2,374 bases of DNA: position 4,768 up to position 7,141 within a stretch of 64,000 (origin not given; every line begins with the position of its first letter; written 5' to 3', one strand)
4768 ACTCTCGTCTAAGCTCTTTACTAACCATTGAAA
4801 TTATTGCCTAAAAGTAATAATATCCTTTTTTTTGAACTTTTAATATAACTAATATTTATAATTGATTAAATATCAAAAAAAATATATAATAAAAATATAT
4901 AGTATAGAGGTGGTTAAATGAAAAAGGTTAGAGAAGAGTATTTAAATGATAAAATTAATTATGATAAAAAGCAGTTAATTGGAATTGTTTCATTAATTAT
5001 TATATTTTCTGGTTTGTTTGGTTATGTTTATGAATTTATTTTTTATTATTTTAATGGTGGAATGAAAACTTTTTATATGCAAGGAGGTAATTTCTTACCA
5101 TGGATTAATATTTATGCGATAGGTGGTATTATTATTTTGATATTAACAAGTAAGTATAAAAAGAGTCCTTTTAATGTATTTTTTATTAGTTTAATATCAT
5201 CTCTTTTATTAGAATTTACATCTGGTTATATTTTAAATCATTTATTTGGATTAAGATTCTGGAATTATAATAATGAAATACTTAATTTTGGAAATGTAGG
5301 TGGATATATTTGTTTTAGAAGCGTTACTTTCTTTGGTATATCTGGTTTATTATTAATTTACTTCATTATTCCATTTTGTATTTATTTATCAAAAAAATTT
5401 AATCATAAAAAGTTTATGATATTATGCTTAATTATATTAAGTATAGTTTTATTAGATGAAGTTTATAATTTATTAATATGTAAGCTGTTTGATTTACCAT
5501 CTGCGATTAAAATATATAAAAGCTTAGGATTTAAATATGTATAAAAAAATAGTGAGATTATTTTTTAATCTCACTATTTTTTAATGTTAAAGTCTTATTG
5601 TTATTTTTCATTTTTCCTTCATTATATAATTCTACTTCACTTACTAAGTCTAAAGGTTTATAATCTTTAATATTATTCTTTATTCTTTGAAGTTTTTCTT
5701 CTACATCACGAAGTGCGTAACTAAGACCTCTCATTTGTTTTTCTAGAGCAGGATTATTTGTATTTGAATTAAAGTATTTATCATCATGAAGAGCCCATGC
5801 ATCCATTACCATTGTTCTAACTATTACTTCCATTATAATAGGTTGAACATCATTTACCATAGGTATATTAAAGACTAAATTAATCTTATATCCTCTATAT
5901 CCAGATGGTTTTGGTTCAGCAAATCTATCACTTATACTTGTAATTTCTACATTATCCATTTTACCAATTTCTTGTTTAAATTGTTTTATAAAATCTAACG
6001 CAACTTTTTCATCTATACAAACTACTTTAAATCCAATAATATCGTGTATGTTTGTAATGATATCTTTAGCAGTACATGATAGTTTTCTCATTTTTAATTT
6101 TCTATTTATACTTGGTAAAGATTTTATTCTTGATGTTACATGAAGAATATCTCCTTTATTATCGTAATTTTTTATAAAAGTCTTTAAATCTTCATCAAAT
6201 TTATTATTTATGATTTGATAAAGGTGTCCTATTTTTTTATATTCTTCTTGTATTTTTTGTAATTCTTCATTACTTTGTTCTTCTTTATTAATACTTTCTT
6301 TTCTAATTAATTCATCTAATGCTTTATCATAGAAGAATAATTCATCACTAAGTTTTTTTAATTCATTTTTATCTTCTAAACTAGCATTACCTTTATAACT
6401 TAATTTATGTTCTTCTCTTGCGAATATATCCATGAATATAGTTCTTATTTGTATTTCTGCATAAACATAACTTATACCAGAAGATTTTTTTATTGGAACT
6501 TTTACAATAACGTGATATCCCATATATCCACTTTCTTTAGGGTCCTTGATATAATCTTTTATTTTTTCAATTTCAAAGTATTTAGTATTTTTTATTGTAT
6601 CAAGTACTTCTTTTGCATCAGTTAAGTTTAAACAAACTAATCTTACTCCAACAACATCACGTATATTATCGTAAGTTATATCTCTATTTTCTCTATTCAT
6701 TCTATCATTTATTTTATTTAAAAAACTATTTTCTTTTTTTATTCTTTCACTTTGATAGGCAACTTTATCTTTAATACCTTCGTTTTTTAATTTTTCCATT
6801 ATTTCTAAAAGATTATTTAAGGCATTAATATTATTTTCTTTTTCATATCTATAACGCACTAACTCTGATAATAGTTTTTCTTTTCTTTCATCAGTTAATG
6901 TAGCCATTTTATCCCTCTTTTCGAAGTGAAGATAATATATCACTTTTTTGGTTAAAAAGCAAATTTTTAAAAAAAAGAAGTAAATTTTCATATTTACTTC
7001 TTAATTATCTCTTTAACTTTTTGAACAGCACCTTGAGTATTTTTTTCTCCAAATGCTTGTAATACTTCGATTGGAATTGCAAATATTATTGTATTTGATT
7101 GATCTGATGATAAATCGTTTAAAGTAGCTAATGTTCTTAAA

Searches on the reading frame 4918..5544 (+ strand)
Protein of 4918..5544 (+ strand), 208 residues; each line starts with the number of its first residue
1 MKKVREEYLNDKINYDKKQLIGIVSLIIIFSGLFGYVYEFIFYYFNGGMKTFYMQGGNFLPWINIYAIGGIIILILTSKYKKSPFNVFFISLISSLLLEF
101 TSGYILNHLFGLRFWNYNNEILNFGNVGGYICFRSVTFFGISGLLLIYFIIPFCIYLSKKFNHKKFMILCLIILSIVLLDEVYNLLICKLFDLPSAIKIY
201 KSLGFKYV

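Call 6: search_protein_families(library=pfam, proteins=[window:4918-5544:+], max_evalue=0.01)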
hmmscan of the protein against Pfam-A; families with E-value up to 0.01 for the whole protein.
window:4918-5544:+ (208 aa): 1 family
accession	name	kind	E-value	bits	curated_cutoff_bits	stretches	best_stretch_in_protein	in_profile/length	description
PF06541.16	ABC_trans_CmpB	-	1.4e-21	77.6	25.9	1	28-183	3-149/151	Putative ABC-transporter type IV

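Call 7: search_protein_families(library=padloc, proteins=[window:4918-5544:+], max_evalue=0.01)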
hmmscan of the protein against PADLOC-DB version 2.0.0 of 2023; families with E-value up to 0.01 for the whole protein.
window:4918-5544:+ (208 aa): 0 families

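Call 8: search_protein_families(library=ncbifam, proteins=[window:4918-5544:+], max_evalue=0.01)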
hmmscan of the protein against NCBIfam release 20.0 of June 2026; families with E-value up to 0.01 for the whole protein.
window:4918-5544:+ (208 aa): 0 families

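Call 10: find_encoding_contigs(protein=window:4918-5544:+, flank=10000, max_places=10)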
Protein window:4918-5544:+ (208 aa): 23 contigs read that carry it; 10 places shown.
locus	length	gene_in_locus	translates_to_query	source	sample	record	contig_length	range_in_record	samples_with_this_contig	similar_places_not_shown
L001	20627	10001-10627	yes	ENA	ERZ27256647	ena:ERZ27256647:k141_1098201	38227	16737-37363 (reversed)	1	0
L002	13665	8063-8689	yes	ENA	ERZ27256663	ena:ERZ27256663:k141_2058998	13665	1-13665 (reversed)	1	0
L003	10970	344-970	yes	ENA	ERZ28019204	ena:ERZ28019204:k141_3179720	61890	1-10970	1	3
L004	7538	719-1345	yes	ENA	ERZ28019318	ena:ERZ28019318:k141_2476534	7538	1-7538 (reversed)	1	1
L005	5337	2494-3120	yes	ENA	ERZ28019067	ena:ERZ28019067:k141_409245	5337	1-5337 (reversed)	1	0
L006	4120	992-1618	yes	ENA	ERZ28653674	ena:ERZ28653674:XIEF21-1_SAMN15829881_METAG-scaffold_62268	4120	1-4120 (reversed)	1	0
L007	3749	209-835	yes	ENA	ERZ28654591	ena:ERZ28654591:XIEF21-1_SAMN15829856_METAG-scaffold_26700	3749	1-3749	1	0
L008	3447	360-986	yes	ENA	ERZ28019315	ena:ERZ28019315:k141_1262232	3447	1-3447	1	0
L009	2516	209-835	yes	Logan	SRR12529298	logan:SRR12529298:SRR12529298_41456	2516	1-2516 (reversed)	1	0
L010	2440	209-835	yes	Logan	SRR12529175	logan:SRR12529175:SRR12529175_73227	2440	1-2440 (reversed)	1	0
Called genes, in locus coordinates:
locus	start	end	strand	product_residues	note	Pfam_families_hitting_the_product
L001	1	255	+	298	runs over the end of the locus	PF10977:DUF2797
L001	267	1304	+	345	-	-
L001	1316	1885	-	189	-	PF01928:CYTH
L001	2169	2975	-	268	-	PF19952:DUF6414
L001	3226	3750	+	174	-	-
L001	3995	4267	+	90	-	-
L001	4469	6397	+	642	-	PF00239:Resolvase, PF07508:Recombinase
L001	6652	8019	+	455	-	PF01076:Mob_Pre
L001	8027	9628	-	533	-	PF14317:YcxB (weak)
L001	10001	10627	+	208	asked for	PF06541:ABC_trans_CmpB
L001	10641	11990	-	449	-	PF04607:RelA_SpoT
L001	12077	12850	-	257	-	PF01145:Band_7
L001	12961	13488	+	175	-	PF18936:DUF5684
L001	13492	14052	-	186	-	PF05067:Mn_catalase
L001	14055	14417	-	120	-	PF12652:CotJB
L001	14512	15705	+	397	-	PF00817:IMS, PF21999:IMS_HHH_1 (weak), PF11799:IMS_C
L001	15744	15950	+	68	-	-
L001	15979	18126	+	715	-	PF09371:Tex_N, PF22706:Tex_central_region, PF14639:YqgF (weak), PF16921:Tex_YqgF, PF14635:HHH_7, PF12836:HHH_3, PF17674:HHH_9, PF00575:S1, +1 more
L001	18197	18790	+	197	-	-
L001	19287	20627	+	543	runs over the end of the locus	PF00133:tRNA-synt_1, PF01406:tRNA-synt_1e (weak), PF09334:tRNA-synt_1g, PF01406:tRNA-synt_1e (weak), PF19303:Anticodon_3 (weak)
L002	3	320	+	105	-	?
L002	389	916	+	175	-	PF00293:NUDIX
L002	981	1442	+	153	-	PF14470:bPH_3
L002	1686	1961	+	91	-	-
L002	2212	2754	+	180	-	PF00239:Resolvase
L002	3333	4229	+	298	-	PF10977:DUF2797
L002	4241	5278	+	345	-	-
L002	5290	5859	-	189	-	PF01928:CYTH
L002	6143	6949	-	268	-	PF19952:DUF6414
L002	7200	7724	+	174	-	-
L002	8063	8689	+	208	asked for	PF06541:ABC_trans_CmpB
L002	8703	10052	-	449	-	PF04607:RelA_SpoT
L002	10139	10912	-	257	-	PF01145:Band_7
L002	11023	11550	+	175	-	PF18936:DUF5684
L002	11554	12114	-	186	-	PF05067:Mn_catalase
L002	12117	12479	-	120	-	PF12652:CotJB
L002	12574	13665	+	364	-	?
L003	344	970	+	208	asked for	PF06541:ABC_trans_CmpB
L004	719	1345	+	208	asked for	PF06541:ABC_trans_CmpB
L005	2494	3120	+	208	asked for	PF06541:ABC_trans_CmpB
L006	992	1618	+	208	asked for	PF06541:ABC_trans_CmpB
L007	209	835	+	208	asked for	PF06541:ABC_trans_CmpB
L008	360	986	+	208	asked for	PF06541:ABC_trans_CmpB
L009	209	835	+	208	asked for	PF06541:ABC_trans_CmpB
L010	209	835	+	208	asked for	PF06541:ABC_trans_CmpB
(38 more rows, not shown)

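Call 18: find_related_loci(query=window:4918-5544:+, collection=genome_contigs, flank=10000)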
Query window:4918-5544:+ (208 aa) in genome_contigs; peptide patterns used: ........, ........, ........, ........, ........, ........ (x = any residue, [..] = any of these).
86 stretches matched a pattern; 6 encode a relative of the query (tblastn E <= 1e-3); 6 distinct loci.
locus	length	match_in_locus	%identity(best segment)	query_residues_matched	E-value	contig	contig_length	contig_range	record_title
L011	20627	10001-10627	58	1-208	2e-74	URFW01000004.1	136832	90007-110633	uncultured Tenericutes bacterium isolate UMGS957 genome assembly, contig: NODE_81_length_136832_cov_7.164206, whole geno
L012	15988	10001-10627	56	1-208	2e-73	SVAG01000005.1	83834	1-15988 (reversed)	MAG: Lactobacillales bacterium isolate SIG196 NODE_6994_length_83834_cov_6.005161, whole genome shotgun sequence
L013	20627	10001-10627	55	1-208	4e-73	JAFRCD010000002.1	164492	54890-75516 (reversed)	MAG: Bacilli bacterium isolate RGIG2361 Goat_Ileum-2__c17320, whole genome shotgun sequence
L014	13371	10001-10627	58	1-208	1e-70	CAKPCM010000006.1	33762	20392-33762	MAG: uncultured Bacilli bacterium isolate REFINED_METABAT215_TOP10_CONTIGS_1500_ASSEMBLY_K77_MERGED__Hadza_MoBio_hadza-A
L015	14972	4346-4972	59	1-208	7e-71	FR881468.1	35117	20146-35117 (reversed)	Clostridium sp. CAG:594 genomic scaffold, scf87, whole genome shotgun sequence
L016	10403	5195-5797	56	9-208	3e-70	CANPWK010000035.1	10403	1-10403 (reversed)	MAG: uncultured Bacilli bacterium isolate Lapin-004__bin18 genome assembly, contig: Lapin-004__NODE_8729_length_10403_co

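Call 21: find_homologous_proteins(query=window:4918-5544:+, max_evalue=1e-20)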
Query window:4918-5544:+ (208 aa): 3335 proteins with E <= 1e-20 among 4172 candidates; the best 120 are listed.
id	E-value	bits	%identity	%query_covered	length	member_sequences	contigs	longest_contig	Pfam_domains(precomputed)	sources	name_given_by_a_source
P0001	2.7e-122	425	96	100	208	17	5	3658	PF06541.17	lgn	-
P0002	7.4e-117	407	90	100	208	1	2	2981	PF06541.17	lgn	-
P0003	6.0e-86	306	69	100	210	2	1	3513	PF06541.17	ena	-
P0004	6.9e-86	306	67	100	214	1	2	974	PF06541.17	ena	-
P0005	1.6e-85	304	68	100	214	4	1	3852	PF06541.17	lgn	-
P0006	2.9e-83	297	67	84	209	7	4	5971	PF06541.17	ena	-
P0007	6.1e-82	293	64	100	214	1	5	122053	PF06541.17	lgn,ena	-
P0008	8.6e-82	292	65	100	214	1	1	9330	PF06541.17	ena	-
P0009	1.2e-81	292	64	100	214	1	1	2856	PF06541.17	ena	-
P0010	3.2e-81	290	65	100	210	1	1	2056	PF06541.17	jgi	-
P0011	5.6e-81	290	65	100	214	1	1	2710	PF06541.17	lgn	-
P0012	2.9e-80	287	65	100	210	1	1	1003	PF06541.17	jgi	-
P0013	2.2e-79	284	64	100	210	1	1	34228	PF06541.17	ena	-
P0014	4.3e-79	283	62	100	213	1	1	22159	PF06541.17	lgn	-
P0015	8.9e-79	282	62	100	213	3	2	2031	PF06541.17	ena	-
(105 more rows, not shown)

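Call 22: find_encoding_contigs(protein=P0001, flank=10000, max_places=6)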
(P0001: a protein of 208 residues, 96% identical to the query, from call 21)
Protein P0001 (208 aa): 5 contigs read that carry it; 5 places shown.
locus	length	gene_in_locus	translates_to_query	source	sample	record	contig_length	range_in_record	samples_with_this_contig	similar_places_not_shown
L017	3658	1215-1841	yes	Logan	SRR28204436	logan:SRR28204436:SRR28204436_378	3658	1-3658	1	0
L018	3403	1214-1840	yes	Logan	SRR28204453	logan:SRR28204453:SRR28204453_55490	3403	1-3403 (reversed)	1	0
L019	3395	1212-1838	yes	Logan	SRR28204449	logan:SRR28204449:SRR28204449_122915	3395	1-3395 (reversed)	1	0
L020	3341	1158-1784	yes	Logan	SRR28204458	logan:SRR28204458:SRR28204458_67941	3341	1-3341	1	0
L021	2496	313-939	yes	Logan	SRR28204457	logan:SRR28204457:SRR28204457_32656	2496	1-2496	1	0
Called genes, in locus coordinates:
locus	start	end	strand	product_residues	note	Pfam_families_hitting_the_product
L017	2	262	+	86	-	?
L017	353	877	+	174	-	-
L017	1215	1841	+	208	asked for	PF06541:ABC_trans_CmpB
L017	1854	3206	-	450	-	PF04607:RelA_SpoT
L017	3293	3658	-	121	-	?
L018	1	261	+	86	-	?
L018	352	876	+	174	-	-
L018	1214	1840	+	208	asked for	PF06541:ABC_trans_CmpB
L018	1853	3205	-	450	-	PF04607:RelA_SpoT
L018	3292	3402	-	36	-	?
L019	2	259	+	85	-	?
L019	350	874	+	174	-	-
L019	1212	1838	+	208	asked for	PF06541:ABC_trans_CmpB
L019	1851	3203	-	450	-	PF04607:RelA_SpoT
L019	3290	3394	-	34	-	?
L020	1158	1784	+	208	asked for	PF06541:ABC_trans_CmpB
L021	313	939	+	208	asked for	PF06541:ABC_trans_CmpB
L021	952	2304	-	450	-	PF04607:RelA_SpoT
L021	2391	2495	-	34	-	?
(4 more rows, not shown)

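Call 23: find_encoding_contigs(protein=P0002, flank=10000, max_places=4)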
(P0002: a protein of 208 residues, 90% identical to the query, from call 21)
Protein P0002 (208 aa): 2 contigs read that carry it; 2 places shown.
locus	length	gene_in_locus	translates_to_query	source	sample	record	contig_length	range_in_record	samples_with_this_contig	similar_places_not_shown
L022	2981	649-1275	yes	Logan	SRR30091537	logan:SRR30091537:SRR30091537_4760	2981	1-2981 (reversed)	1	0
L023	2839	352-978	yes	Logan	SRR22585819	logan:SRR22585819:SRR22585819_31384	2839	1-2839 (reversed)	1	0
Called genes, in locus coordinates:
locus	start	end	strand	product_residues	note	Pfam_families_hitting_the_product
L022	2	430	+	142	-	?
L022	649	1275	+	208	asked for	PF06541:ABC_trans_CmpB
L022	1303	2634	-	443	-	PF04607:RelA_SpoT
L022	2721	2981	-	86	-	?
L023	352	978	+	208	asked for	PF06541:ABC_trans_CmpB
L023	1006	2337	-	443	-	PF04607:RelA_SpoT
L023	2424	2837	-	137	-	?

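Call 24: find_encoding_contigs(protein=P0007, flank=10000, max_places=4)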
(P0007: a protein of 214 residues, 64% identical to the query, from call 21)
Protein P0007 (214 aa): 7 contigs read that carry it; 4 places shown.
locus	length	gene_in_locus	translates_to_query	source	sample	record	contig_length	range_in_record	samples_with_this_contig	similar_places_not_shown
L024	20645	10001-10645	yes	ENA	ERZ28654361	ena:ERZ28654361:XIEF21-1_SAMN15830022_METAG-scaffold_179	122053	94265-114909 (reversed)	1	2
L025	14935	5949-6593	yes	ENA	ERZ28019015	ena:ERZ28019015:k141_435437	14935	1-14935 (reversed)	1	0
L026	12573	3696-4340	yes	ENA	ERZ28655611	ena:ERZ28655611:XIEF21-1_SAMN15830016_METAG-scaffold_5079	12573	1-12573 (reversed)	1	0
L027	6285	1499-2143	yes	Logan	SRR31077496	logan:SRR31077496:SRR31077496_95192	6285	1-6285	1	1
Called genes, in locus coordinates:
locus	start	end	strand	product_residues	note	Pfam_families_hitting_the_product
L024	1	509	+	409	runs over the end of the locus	PF00579:tRNA-synt_1b, PF22421:SYY_C-terminal, PF01479:S4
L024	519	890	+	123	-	-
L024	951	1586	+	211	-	PF01863:YgjP-like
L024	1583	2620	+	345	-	-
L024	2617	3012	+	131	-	PF02536:mTERF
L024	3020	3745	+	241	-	PF22435:MRM3-like_sub_bind, PF00588:SpoU_methylase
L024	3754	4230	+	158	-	PF01782:RimM, PF05239:PRC (faint)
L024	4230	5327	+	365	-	PF01746:tRNA_m1G_MT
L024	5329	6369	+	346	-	PF00579:tRNA-synt_1b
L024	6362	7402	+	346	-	PF00535:Glycos_transf_2, PF10111:Glyco_tranf_2_2, PF13641:Glyco_tranf_2_3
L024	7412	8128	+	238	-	PF01553:Acyltransferase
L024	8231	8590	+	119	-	PF01245:Ribosomal_L19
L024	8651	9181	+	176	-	PF10502:Peptidase_S26, PF00717:Peptidase_S24 (weak)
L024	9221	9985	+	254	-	PF03747:ADP_ribosyl_GH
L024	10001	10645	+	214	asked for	PF06541:ABC_trans_CmpB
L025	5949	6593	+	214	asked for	PF06541:ABC_trans_CmpB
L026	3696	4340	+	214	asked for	PF06541:ABC_trans_CmpB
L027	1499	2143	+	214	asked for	PF06541:ABC_trans_CmpB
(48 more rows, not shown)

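Call 38: search_protein_families(library=pfam, proteins=[L001:4469-6397:+, L001:6652-8019:+, L001:8027-9628:-, L001:3995-4267:+, L002:2212-2754:+, L022:2-430:+, L017:2-262:+], max_evalue=0.01)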
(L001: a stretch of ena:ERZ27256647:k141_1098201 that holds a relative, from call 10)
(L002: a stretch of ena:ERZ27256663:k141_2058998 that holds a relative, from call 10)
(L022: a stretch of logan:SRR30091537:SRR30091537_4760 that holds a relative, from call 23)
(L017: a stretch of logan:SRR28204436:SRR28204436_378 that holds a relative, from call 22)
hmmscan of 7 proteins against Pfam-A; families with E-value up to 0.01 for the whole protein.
L001:4469-6397:+ (642 aa): 3 families
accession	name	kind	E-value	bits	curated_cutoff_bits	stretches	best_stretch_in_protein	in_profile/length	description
PF00239.26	Resolvase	-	4.4e-33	114.9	23.3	1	14-160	3-144/145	Resolvase, N terminal domain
PF07508.19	Recombinase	-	5.4e-18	65.6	21.1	1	182-268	3-100/102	Recombinase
PF13408.12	Zn_ribbon_recom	-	0.00046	20.9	25.3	1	284-315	4-32/58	Recombinase zinc beta ribbon domain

L001:6652-8019:+ (455 aa): 1 family
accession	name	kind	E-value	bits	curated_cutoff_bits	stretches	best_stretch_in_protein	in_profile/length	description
PF01076.25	Mob_Pre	-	1.4e-12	48.3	25.5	1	45-219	14-169/196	Plasmid recombination enzyme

L001:8027-9628:- (533 aa): 2 families
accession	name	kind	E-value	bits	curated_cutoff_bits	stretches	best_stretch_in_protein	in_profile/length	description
PF14317.12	YcxB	-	1.1e-06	28.7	23.3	1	218-276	1-58/61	YcxB-like protein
PF24432.1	DUF7555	-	0.0095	16.4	28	1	344-422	13-85/133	Family of unknown function (DUF7555)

L001:3995-4267:+ (90 aa): 0 families

L002:2212-2754:+ (180 aa): 1 family
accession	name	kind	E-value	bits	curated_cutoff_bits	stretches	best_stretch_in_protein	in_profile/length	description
PF00239.26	Resolvase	-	1.7e-34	119.4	23.3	1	10-155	3-143/145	Resolvase, N terminal domain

L022:2-430:+ (142 aa): 1 family
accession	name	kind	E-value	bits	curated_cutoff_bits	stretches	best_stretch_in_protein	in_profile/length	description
PF02661.23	Fic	-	1.6e-15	58.1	24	1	25-128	2-91/93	Fic/DOC family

L017:2-262:+ (86 aa): 0 families

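Call 74: search_protein_families(library=phrogs, proteins=[L001:3995-4267:+, L001:8027-9628:-, L002:1686-1961:+], max_evalue=0.001)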
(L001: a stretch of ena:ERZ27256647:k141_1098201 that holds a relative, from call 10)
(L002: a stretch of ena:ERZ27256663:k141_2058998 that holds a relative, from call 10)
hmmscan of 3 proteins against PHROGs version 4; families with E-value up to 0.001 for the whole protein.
L001:3995-4267:+ (90 aa): 0 families

L001:8027-9628:- (533 aa): 0 families

L002:1686-1961:+ (91 aa): 0 families

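Call 76: search_dna_similar(query=L001:4469-6397:+, collection=plasmids, mode=protein, max_rows=12)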
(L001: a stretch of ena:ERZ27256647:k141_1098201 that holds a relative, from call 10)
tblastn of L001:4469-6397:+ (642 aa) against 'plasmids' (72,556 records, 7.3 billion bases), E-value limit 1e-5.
Records with a match: 1195; places in all: 1372; records where one place covers at least 80% of the query: 0.
Best place of each record, by identity: <60% 1195.
By first word of the organism name: Pseudomonas 105; Bacillus 100; Enterococcus 81; Sinorhizobium 80; Rhizobium 69; Klebsiella 58; Ralstonia 54; Staphylococcus 39; Citrobacter 36; Enterobacter 31; and 180 more.
By predicted mobility (MOB-suite, as given by PLSDB): non-mobilizable 508; conjugative 387; mobilizable 300.
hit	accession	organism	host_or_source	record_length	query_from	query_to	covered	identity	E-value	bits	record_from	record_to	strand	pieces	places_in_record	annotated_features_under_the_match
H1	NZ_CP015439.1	Anoxybacillus amylolyticus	Microbial isolate,soil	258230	10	381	58%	31.5%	3e-41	169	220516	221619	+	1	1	recombinase family protein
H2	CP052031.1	Staphylococcus aureus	Homo sapiens,blood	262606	6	418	64%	27.8%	7e-21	105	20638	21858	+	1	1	recombinase family protein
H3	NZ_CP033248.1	Clostridium butyricum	environment swab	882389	6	499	77%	23.2%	3e-14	84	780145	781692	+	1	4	recombinase family protein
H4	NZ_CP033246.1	Clostridium butyricum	Homo sapiens,stool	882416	6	499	77%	23.2%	3e-14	84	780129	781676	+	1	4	recombinase family protein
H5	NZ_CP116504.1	Vagococcus lutrae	Bos taurus,whole organism,fecal sample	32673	12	412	62%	28.4%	6e-32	140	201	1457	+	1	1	recombinase family protein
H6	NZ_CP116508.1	Vagococcus lutrae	Bos taurus,whole organism,fecal sample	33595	12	412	62%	28.4%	3e-31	138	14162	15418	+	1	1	recombinase family protein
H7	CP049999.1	Staphylococcus aureus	Homo sapiens,blood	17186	6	418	64%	27.6%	9e-20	102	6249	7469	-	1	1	recombinase family protein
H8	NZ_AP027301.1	Enterococcus hirae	Bacteria,excrement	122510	4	445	69%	25.4%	7e-24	115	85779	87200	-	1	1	none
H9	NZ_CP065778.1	Enterococcus faecium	Homo sapiens,Rectal swab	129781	4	445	69%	25.4%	8e-24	115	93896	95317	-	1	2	recombinase family protein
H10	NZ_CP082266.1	Enterococcus lactis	mixed culture,swine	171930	4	445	69%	25.4%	8e-24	115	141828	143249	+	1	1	recombinase family protein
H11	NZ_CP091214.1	Enterococcus faecium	Homo sapiens,whole organism,fecal sample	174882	4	445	69%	25.4%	8e-24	115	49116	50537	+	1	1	recombinase family protein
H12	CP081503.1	Enterococcus faecium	mixed culture,swine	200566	4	445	69%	25.4%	8e-24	115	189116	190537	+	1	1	recombinase family protein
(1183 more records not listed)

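Call 82: find_related_loci(query=L001:4469-6397:+, collection=viral_contigs, flank=3000)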
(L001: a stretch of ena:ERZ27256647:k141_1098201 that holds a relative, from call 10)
Query L001:4469-6397:+ (642 aa) in viral_contigs; peptide patterns used: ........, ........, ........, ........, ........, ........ (x = any residue, [..] = any of these).
30 stretches matched a pattern; 4 encode a relative of the query (tblastn E <= 1e-3); 4 distinct loci.
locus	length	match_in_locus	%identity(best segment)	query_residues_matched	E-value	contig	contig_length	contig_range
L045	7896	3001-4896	66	6-637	0e+0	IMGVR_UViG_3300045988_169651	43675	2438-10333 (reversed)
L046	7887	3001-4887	65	9-637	0e+0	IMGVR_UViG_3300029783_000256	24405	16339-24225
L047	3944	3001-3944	63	7-320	5e-104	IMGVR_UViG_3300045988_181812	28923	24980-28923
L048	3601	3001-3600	79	7-206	6e-101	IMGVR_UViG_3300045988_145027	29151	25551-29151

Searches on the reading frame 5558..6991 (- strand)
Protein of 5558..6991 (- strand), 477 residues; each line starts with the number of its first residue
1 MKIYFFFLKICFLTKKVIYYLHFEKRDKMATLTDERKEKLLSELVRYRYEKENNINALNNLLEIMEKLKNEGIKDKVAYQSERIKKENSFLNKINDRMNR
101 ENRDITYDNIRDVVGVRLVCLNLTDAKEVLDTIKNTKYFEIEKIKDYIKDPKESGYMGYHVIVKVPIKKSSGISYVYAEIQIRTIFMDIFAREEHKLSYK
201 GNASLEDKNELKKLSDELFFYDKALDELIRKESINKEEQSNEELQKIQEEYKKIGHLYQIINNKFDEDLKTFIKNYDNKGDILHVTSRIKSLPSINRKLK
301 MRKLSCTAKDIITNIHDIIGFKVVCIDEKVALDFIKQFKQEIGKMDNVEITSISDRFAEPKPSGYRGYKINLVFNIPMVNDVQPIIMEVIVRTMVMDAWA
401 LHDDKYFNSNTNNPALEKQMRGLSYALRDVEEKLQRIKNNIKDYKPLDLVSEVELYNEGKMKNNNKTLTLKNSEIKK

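Call 6: search_protein_families(library=pfam, proteins=[window:5558-6991:-], max_evalue=0.01)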
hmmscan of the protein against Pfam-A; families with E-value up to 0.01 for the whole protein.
window:5558-6991:- (477 aa): 2 families
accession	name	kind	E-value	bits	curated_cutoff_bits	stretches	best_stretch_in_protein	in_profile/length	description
PF04607.23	RelA_SpoT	-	2.3e-37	128.2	27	2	83-202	2-111/113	Region found in RelA / SpoT proteins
PF22545.2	2CompARG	-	0.00027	21.5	27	1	206-353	22-135/170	2-Component system ADP-ribose glycohydrolase domain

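Call 7: search_protein_families(library=padloc, proteins=[window:5558-6991:-], max_evalue=0.01)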
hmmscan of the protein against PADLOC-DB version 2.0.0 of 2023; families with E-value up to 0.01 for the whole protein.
window:5558-6991:- (477 aa): 1 family
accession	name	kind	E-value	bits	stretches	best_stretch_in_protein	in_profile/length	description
PDLC04999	PDC-S33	-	9.5e-34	115.3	2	33-185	26-169/349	-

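Call 8: search_protein_families(library=ncbifam, proteins=[window:5558-6991:-], max_evalue=0.01)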
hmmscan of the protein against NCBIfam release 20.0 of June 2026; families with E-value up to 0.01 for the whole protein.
window:5558-6991:- (477 aa): 4 families
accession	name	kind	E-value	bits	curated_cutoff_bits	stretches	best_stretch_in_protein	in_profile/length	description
NF053588.1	GTPPhKinYjbM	equivalog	1.4e-45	155.6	320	2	63-232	23-191/201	GTP diphosphokinase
TIGR00691.1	spoT_relA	subfamily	1.2e-12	47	499.2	1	32-192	165-307/687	RelA/SpoT family protein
NF008124.0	PRK10872.1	equivalog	3.4e-07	29.2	728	1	21-187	206-343/744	GTP diphosphokinase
NF008303.0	PRK11092.1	equivalog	3.9e-06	25.4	947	1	46-193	194-333/702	bifunctional GTP diphosphokinase/guanosine-3',5'-bis pyrophosphate 3'-pyrophosphohydrolase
